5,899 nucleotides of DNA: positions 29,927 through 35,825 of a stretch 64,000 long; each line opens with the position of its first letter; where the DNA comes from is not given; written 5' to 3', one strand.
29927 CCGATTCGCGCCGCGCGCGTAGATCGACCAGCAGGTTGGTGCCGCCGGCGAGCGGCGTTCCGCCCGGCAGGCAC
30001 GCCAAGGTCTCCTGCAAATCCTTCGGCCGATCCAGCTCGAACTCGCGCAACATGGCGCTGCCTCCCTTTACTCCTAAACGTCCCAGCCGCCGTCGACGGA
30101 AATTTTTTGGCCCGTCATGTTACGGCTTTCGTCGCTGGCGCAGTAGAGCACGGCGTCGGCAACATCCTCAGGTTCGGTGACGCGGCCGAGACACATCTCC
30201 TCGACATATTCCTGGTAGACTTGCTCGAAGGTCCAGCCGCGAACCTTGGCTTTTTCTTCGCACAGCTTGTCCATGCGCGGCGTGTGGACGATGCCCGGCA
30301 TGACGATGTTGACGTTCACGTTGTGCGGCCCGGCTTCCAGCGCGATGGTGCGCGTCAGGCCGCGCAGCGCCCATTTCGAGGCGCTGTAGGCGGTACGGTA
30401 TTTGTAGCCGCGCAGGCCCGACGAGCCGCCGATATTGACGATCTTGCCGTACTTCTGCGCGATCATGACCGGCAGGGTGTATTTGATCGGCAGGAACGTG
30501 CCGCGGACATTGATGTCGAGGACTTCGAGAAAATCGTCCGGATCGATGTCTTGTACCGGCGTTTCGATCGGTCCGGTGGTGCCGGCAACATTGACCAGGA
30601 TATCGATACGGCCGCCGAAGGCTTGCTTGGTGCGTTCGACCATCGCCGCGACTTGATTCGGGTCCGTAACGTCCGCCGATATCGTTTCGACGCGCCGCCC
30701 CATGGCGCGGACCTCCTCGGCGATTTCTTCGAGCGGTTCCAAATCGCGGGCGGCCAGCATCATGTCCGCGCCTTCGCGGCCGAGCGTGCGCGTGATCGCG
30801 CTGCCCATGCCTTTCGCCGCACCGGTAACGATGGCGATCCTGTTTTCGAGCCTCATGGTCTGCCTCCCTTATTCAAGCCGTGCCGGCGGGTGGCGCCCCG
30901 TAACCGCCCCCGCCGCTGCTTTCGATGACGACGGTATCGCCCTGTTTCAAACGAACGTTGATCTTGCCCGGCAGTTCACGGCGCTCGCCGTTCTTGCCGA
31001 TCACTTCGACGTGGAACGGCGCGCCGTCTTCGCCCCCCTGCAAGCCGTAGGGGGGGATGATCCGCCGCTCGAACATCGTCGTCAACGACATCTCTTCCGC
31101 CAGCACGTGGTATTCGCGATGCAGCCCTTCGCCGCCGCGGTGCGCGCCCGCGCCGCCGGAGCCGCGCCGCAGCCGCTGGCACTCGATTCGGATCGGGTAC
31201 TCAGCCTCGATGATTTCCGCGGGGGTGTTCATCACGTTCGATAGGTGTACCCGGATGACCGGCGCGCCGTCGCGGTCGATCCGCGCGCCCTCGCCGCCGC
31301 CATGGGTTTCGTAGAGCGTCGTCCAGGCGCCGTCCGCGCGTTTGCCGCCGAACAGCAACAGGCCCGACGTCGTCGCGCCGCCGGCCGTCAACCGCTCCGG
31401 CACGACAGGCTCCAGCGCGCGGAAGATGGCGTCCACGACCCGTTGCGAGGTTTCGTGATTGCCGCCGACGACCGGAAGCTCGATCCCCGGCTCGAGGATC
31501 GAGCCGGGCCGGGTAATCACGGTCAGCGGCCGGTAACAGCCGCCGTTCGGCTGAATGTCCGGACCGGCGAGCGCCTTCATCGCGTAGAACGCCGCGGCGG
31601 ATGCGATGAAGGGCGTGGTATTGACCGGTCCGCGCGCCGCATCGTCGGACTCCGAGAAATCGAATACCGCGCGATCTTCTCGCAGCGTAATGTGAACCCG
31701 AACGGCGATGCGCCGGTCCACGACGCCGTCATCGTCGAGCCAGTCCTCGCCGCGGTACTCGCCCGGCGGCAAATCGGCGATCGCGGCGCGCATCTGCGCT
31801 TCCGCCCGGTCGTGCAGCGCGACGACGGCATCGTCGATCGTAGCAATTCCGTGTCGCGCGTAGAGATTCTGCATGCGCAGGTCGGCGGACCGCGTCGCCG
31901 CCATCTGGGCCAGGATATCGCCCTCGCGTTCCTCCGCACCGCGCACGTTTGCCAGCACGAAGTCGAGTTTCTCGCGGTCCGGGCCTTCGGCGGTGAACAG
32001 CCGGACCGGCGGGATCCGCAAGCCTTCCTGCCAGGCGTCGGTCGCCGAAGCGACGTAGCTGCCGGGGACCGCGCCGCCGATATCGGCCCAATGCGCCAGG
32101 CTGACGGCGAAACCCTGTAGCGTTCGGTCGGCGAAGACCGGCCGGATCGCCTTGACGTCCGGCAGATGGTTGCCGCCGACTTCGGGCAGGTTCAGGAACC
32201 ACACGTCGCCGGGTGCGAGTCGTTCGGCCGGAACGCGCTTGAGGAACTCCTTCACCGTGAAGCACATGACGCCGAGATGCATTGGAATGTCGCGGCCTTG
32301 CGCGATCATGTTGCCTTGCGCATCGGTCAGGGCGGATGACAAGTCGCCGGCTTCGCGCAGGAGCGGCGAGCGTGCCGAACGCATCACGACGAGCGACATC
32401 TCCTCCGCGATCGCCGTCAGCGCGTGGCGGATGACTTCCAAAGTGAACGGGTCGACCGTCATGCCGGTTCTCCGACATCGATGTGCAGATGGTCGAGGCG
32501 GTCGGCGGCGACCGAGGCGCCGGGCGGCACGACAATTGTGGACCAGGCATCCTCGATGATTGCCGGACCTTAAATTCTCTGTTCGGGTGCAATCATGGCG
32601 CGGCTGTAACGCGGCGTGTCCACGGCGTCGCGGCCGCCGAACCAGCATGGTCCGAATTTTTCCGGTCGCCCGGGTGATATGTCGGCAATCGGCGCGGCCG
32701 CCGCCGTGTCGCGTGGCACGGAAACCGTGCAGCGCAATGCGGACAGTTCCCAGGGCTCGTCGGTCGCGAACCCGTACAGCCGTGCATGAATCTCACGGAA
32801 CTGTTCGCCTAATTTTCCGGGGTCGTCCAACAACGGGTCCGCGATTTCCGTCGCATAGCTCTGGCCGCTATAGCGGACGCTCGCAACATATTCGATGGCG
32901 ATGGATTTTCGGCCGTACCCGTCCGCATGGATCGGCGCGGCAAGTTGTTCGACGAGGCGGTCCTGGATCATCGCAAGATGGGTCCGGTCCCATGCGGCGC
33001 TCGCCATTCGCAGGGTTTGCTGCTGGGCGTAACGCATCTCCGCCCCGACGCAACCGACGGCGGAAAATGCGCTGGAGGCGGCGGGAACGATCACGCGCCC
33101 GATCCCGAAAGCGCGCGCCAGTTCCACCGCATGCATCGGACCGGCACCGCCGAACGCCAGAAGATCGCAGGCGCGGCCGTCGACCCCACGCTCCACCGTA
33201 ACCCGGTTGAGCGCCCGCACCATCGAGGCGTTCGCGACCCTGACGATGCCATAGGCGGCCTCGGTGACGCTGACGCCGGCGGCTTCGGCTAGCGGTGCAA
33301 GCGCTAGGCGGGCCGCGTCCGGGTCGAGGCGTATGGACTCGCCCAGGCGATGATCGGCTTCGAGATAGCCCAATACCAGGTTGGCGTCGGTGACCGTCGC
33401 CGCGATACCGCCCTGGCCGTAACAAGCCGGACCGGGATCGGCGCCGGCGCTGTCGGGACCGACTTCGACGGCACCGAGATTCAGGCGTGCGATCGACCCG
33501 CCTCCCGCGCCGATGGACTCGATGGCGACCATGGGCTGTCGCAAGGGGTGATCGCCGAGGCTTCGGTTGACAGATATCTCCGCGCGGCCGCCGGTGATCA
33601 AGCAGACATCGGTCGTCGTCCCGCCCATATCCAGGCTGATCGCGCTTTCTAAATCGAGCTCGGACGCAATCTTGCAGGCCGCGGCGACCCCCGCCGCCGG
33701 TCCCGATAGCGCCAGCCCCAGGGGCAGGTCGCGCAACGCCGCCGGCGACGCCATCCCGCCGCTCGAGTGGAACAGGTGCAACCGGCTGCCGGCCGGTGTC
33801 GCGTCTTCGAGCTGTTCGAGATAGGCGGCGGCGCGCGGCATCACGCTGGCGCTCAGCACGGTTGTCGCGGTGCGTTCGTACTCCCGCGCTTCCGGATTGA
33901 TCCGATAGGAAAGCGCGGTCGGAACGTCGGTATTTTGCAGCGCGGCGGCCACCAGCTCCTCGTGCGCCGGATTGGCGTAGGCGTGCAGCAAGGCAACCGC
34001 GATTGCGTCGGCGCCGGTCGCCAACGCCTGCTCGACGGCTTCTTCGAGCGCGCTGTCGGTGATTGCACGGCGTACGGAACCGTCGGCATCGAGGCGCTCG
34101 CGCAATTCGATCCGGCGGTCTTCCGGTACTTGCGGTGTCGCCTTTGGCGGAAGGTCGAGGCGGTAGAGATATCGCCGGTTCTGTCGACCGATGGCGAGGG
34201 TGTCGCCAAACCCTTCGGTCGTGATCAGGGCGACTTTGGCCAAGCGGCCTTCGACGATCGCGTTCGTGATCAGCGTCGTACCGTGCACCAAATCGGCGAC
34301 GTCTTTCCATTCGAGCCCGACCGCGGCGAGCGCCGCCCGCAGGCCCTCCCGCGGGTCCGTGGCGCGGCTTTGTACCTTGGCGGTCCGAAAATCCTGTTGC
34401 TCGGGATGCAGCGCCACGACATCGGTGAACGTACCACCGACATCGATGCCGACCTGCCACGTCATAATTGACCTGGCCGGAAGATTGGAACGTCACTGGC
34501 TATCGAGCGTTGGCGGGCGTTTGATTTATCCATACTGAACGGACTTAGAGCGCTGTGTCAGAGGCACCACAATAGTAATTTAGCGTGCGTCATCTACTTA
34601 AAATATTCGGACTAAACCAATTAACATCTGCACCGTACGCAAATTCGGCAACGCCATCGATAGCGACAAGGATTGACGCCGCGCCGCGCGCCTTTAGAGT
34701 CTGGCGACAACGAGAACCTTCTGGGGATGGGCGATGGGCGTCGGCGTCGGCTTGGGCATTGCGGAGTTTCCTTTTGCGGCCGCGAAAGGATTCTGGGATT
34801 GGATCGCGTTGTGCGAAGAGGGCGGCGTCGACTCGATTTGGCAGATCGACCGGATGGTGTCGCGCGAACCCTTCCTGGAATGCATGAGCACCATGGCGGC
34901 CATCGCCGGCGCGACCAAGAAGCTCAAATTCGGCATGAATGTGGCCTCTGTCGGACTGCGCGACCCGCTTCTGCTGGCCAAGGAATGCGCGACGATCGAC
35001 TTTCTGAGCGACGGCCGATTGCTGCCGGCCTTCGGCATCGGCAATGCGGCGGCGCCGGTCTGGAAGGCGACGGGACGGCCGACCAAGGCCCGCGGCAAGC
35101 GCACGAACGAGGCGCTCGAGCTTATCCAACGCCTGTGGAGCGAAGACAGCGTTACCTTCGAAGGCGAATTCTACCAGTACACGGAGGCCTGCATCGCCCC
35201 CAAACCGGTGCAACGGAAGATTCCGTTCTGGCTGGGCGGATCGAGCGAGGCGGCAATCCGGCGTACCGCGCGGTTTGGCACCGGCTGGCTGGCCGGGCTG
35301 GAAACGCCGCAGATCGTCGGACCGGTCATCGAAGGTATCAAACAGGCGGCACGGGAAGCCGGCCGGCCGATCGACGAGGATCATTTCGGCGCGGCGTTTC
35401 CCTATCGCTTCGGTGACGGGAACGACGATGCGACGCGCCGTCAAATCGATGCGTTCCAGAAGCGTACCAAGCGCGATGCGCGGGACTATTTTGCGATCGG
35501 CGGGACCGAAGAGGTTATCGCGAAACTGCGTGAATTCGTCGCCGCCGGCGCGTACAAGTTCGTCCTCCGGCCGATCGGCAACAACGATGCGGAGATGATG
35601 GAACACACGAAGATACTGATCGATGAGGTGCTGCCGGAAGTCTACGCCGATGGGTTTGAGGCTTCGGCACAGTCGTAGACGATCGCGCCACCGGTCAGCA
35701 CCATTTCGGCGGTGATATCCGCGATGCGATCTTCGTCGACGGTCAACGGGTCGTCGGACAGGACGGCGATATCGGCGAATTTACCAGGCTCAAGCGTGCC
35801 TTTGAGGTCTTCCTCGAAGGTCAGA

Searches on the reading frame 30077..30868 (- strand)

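Call 63: search_protein_families(library=pfam, proteins=[window:30077-30868:-], max_evalue=0.00001)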
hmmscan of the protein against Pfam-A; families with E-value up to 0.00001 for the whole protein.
window:30077-30868:- (264 aa): 4 families
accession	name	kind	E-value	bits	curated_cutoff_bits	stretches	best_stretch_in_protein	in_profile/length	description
PF13561.12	adh_short_C2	-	3.2e-58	197.5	27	1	16-262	1-235/236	Enoyl-(Acyl carrier protein) reductase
PF00106.31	adh_short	-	2.1e-54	184.4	26.6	1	11-204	2-192/195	short chain dehydrogenase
PF08659.16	KR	-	5.1e-12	46.5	22.6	1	13-173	4-161/180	KR domain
PF23441.1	SDR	-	1.6e-09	38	27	1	61-261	64-254/258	SDR-like rossmann domain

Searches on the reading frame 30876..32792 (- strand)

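Call 63: search_protein_families(library=pfam, proteins=[window:30876-32792:-], max_evalue=0.00001)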
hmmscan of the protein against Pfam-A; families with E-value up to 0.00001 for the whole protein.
window:30876-32792:- (639 aa): 1 family
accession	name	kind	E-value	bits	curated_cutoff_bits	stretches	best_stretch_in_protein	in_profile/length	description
PF02538.19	Hydantoinase_B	-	3.2e-176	587.2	26.8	1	114-634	1-519/519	Hydantoinase B/oxoprolinase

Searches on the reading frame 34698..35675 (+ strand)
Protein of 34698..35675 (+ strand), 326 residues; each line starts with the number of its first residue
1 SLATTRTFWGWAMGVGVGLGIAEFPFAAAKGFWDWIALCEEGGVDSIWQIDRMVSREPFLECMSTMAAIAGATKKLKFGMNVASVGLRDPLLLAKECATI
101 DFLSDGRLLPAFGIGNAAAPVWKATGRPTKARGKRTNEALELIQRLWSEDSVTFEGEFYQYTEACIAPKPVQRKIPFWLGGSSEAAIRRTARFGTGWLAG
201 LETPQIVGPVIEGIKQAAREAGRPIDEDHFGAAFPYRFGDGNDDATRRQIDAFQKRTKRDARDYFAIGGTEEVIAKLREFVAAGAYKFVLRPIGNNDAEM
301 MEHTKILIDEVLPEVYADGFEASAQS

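Call 64: search_protein_families(library=pfam, proteins=[window:34698-35675:+], max_evalue=0.00001)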
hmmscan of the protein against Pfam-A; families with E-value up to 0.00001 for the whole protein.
window:34698-35675:+ (326 aa): 1 family
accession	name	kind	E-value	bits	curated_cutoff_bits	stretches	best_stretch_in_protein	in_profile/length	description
PF00296.26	Bac_luciferase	-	5.7e-48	164.3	27.9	1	33-253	26-245/314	Luciferase-like monooxygenase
